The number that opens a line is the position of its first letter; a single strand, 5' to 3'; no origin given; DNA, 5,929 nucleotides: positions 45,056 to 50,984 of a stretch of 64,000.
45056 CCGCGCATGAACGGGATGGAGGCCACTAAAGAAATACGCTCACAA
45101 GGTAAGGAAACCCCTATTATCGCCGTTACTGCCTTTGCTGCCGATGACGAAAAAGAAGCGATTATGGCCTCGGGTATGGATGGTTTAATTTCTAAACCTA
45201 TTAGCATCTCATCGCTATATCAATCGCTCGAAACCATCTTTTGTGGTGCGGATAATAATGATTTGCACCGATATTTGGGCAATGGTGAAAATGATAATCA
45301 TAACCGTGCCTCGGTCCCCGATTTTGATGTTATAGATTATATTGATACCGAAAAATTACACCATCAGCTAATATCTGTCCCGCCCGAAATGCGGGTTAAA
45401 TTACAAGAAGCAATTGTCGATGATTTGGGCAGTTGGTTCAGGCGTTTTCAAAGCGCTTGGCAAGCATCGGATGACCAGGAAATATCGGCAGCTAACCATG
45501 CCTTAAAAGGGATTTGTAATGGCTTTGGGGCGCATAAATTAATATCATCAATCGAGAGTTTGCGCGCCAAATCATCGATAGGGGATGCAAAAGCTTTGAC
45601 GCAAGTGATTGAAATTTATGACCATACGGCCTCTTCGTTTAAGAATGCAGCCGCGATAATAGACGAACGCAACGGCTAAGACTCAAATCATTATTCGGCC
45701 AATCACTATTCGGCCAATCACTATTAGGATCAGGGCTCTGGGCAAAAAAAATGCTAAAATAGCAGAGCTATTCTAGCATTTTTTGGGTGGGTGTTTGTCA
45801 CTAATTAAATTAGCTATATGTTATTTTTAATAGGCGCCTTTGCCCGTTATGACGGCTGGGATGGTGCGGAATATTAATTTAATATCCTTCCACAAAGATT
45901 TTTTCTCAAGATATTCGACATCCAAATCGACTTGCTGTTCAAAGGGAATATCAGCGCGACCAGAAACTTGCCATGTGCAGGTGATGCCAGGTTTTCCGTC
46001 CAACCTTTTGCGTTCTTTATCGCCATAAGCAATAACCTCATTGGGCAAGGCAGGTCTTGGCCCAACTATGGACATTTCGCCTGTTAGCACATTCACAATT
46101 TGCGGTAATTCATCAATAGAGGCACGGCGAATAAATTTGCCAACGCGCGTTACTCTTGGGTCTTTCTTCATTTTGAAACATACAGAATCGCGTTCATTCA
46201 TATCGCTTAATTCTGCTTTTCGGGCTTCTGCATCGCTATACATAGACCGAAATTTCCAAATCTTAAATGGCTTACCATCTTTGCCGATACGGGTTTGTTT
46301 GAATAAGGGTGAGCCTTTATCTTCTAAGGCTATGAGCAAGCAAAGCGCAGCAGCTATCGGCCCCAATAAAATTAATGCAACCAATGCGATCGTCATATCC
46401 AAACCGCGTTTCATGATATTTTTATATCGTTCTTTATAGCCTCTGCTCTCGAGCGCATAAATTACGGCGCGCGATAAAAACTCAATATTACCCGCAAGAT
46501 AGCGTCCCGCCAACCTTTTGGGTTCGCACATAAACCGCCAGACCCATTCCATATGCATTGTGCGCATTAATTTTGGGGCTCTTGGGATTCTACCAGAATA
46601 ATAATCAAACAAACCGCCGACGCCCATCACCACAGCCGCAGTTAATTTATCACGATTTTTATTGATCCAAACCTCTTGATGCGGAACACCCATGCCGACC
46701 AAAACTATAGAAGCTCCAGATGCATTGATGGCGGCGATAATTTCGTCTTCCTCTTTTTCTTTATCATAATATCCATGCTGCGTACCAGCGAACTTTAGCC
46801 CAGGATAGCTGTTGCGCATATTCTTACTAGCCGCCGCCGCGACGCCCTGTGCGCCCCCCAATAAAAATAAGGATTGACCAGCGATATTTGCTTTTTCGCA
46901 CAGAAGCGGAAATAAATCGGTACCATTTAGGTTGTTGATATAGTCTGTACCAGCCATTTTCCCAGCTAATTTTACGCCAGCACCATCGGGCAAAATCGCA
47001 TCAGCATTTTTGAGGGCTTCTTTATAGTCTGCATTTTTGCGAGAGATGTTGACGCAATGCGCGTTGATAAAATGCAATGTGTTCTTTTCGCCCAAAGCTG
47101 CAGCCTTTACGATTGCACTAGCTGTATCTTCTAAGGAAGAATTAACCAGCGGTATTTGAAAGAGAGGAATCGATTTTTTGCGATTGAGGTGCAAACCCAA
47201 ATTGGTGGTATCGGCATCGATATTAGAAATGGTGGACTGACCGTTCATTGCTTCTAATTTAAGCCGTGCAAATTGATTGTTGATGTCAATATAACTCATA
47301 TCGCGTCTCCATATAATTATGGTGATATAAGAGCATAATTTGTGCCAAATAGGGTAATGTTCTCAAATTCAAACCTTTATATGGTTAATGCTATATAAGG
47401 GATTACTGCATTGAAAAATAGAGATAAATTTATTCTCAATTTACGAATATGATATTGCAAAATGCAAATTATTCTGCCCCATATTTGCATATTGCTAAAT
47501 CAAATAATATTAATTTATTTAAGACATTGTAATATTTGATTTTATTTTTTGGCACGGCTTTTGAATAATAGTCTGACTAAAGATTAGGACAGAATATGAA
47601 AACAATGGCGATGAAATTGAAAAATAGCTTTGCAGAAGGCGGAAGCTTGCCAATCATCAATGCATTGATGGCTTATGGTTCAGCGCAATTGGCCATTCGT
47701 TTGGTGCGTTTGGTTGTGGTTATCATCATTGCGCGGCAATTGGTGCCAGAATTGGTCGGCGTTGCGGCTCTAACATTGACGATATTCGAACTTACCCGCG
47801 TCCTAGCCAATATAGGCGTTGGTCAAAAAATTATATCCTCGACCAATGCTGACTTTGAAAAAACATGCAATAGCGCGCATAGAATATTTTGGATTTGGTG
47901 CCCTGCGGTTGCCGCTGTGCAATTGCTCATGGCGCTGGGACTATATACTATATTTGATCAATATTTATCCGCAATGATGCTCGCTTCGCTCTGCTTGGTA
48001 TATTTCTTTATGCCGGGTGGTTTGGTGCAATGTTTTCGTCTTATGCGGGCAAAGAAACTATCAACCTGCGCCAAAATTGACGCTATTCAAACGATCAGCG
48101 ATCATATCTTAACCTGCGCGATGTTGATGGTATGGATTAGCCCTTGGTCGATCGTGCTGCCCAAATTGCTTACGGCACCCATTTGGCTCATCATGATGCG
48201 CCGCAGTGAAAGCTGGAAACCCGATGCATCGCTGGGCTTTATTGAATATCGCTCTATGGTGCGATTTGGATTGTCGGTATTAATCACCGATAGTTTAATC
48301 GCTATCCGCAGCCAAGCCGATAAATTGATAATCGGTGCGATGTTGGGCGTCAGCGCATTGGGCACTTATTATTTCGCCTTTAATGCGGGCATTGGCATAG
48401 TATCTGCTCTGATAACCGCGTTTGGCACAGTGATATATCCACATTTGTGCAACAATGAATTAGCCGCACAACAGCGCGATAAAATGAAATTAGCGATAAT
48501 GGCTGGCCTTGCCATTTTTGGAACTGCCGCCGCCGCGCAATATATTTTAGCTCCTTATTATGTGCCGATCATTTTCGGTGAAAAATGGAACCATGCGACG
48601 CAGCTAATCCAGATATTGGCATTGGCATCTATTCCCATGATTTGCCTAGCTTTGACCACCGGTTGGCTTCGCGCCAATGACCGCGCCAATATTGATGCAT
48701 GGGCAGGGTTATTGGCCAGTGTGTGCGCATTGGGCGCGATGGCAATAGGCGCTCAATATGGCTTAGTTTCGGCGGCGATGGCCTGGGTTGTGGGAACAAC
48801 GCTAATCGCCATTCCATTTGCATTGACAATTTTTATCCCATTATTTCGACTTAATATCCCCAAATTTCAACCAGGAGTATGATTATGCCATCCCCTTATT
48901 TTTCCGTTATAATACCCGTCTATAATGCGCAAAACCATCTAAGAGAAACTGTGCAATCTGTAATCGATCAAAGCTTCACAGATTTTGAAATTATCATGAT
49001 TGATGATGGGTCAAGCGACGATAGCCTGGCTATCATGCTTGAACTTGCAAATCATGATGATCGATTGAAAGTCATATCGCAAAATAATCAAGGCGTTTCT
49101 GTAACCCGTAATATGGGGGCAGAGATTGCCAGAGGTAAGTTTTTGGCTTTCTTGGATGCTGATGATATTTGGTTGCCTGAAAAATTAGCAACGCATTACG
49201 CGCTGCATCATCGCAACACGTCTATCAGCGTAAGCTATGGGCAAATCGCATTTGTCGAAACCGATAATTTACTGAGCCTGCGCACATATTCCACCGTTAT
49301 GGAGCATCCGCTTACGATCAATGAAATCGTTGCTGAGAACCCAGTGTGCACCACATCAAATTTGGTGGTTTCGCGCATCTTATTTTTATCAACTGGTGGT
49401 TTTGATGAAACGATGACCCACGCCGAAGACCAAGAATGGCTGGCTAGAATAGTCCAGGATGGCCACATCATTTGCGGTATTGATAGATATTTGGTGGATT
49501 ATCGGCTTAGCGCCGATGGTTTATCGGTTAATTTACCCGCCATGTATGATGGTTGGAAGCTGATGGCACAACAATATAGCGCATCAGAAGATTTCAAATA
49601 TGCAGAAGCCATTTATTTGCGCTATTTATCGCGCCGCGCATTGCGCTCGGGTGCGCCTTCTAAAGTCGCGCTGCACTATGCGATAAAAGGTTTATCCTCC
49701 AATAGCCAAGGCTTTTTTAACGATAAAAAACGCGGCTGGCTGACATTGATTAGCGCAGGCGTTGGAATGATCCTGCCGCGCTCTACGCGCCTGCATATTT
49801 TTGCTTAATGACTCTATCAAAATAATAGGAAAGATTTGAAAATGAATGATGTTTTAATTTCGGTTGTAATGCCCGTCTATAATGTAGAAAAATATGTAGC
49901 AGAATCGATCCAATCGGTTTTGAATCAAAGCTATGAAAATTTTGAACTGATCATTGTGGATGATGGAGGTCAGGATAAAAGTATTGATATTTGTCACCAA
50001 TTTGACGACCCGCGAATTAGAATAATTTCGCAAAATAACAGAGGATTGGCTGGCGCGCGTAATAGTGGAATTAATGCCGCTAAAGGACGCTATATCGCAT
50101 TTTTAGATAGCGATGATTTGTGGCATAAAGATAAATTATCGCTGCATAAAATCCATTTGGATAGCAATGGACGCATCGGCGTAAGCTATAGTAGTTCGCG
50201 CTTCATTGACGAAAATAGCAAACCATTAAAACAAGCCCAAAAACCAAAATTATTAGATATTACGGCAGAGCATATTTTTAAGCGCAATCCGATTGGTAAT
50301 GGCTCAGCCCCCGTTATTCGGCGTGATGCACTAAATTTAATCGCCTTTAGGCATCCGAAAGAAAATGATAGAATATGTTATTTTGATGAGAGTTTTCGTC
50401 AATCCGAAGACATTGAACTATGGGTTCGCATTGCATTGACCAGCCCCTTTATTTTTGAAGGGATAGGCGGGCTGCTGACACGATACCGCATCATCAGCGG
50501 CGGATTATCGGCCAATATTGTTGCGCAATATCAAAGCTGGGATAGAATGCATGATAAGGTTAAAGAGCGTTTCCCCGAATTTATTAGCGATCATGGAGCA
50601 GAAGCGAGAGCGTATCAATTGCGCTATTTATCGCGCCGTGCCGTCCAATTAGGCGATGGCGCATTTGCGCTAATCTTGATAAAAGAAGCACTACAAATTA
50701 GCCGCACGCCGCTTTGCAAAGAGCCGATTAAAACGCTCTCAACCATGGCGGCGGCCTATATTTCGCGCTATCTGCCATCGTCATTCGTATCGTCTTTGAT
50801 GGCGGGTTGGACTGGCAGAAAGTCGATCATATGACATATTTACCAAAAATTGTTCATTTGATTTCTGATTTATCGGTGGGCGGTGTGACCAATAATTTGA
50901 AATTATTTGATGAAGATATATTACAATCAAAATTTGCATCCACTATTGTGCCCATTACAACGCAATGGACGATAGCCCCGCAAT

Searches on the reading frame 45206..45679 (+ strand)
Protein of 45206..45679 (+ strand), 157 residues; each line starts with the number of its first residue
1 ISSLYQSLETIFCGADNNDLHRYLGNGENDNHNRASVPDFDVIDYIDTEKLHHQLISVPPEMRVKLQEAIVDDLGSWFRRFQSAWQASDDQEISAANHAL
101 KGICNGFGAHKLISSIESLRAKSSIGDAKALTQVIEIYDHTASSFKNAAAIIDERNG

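Call 38: search_protein_families(library=pfam, max_evalue=1, proteins=[window:45206-45679:+])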
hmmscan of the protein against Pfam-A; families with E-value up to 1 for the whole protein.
window:45206-45679:+ (157 aa): 2 families
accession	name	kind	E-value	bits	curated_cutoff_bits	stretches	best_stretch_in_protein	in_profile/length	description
PF01627.28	Hpt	-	0.015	16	24.6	1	78-137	14-77/84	Hpt domain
PF11981.13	DUF3482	-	0.084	12.7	29.2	1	44-149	21-126/293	Domain of unknown function (DUF3482)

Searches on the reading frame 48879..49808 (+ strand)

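Call 8: search_protein_families(library=pfam, proteins=[window:48879-49808:+])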
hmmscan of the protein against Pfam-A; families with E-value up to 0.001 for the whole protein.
window:48879-49808:+ (309 aa): 3 families
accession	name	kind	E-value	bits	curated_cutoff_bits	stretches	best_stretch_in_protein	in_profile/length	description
PF00535.33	Glycos_transf_2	-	4e-33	115.2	23.3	1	9-166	1-161/168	Glycosyl transferase family 2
PF10111.15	Glyco_tranf_2_2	-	8.4e-21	75.1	27.3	1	9-227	1-229/276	Glycosyltransferase like family 2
PF13641.12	Glyco_tranf_2_3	-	1.2e-11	45.5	27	1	6-138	1-131/230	Glycosyltransferase like family 2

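Call 9: search_protein_families(library=ncbifam, proteins=[window:48879-49808:+])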
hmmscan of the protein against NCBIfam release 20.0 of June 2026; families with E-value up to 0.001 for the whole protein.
window:48879-49808:+ (309 aa): 20 families
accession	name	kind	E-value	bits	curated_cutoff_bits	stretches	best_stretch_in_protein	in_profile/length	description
NF047683.1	TeichurnBiosyTuaG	equivalog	5.5e-32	111.4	400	1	1-218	1-213/252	teichuronic acid biosynthesis protein TuaG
NF007482.0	PRK10073.1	equivalog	1.2e-31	110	423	1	5-101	5-101/334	glycosyltransferase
NF041875.1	EPS_EpsD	equivalog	1.9e-30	106.4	370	1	9-195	2-193/325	exopolysaccharide biosynthesis glycosyltransferase EpsD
TIGR03965.1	mycofact_glyco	equivalog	3.3e-22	79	280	1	8-197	76-269/467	mycofactocin biosynthesis glycosyltransferase MftF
TIGR03937.1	PgaC_IcaA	equivalog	5.7e-22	78.2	422.3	1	6-113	45-151/407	poly-beta-1,6-N-acetyl-D-glucosamine synthase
NF050050.1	ProtGlycPglI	equivalog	1e-19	71.1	500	1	6-105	2-103/306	GalNAc(5)-diNAcBac-PP-undecaprenol beta-1,3-glucosyltransferase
TIGR04283.1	glyco_like_mftF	equivalog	9.3e-19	67.9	182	1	9-199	2-177/221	TIGR04283 family arsenosugar biosynthesis glycosyltransferase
NF053739.1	GlytfEpsEBac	equivalog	1.3e-18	66.9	450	1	6-128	1-126/265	glycosyltransferase EpsE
NF041394.1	GtaseAglG_Halo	equivalog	4.9e-16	58.9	440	1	9-186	4-185/304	glucosyl-dolichyl phosphate glucuronosyltransferase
NF038302.1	EPS_HpsE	equivalog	8.6e-14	51.2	300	1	8-124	3-125/307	hormogonium polysaccharide biosynthesis glycosyltransferase HpsE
TIGR04017.1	WcaA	equivalog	2.5e-13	50.3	495.75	1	5-122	4-122/279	colanic acid biosynthesis glycosyltransferase WcaA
NF007453.0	PRK10018.1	equivalog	2.6e-13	50.3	382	1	4-122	4-123/280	colanic acid biosynthesis glycosyltransferase WcaA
NF038299.1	EPS_HpsN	equivalog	3.3e-13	49.3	425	1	7-122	2-118/317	hormogonium polysaccharide biosynthesis glycosyltransferase HpsN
NF050819.1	PolSacchBiosHfsG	equivalog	6.9e-13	48.4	500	1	5-202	11-211/302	polysaccharide biosynthesis protein HfsG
TIGR03111.1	glyc2_xrt_Gpos1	hypoth_equivalog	6.8e-12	44.9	363.95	1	5-117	48-163/439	TIGR03111 family XrtG-associated glycosyltransferase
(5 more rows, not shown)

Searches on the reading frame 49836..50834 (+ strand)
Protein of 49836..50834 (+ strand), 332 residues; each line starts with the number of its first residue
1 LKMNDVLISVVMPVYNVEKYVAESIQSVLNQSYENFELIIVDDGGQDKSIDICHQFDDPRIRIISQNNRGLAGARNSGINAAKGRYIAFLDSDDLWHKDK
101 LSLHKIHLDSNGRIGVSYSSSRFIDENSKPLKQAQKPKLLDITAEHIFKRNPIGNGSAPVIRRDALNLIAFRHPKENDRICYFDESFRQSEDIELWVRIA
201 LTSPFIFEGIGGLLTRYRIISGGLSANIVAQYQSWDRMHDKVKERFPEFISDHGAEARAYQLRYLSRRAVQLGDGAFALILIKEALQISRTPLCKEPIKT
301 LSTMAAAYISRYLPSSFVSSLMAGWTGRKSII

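Call 8: search_protein_families(library=pfam, proteins=[window:49836-50834:+])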
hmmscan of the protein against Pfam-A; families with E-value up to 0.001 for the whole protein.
window:49836-50834:+ (332 aa): 3 families
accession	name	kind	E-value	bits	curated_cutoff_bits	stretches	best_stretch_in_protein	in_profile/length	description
PF00535.33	Glycos_transf_2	-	1.2e-35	123.3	23.3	1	9-166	1-164/168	Glycosyl transferase family 2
PF10111.15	Glyco_tranf_2_2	-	3.5e-19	69.8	27.3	1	9-206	1-206/276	Glycosyltransferase like family 2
PF13641.12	Glyco_tranf_2_3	-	3.8e-11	43.9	27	1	8-102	3-105/230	Glycosyltransferase like family 2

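Call 9: search_protein_families(library=ncbifam, proteins=[window:49836-50834:+])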
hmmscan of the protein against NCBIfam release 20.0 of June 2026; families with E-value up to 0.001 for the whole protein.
window:49836-50834:+ (332 aa): 24 families
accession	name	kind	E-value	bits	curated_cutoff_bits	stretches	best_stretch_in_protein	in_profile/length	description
NF047683.1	TeichurnBiosyTuaG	equivalog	2.4e-34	119.1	400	1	1-229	1-215/252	teichuronic acid biosynthesis protein TuaG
NF007482.0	PRK10073.1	equivalog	1.1e-26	93.7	423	1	3-131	3-132/334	glycosyltransferase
NF041875.1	EPS_EpsD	equivalog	1.4e-23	83.8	370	1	8-109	1-105/325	exopolysaccharide biosynthesis glycosyltransferase EpsD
NF053739.1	GlytfEpsEBac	equivalog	4.9e-22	78.2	450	1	8-199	3-185/265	glycosyltransferase EpsE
NF007453.0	PRK10018.1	equivalog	2.1e-19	70.3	382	1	3-156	3-160/280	colanic acid biosynthesis glycosyltransferase WcaA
TIGR04017.1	WcaA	equivalog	5.2e-19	68.9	495.75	1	4-156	3-159/279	colanic acid biosynthesis glycosyltransferase WcaA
TIGR03937.1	PgaC_IcaA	equivalog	3.7e-18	65.7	422.3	1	7-116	46-158/407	poly-beta-1,6-N-acetyl-D-glucosamine synthase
NF050050.1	ProtGlycPglI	equivalog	7.2e-16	58.4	500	1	8-102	4-102/306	GalNAc(5)-diNAcBac-PP-undecaprenol beta-1,3-glucosyltransferase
TIGR03965.1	mycofact_glyco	equivalog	1.4e-14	53.9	280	1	8-98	76-169/467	mycofactocin biosynthesis glycosyltransferase MftF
NF041394.1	GtaseAglG_Halo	equivalog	8.6e-14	51.5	440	1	8-99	3-98/304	glucosyl-dolichyl phosphate glucuronosyltransferase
NF038299.1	EPS_HpsN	equivalog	1.1e-13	50.9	425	1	7-117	2-115/317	hormogonium polysaccharide biosynthesis glycosyltransferase HpsN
NF038302.1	EPS_HpsE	equivalog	3e-12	46.1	300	1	8-195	3-201/307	hormogonium polysaccharide biosynthesis glycosyltransferase HpsE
TIGR03111.1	glyc2_xrt_Gpos1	hypoth_equivalog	1.4e-11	43.8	363.95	1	8-102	51-150/439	TIGR03111 family XrtG-associated glycosyltransferase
TIGR04283.1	glyco_like_mftF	equivalog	7.2e-11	42.1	182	1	8-103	1-92/221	TIGR04283 family arsenosugar biosynthesis glycosyltransferase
TIGR04009.1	wcaE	equivalog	1.4e-10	40.9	369.2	1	7-102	2-101/248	colanic acid biosynthesis glycosyltransferase WcaE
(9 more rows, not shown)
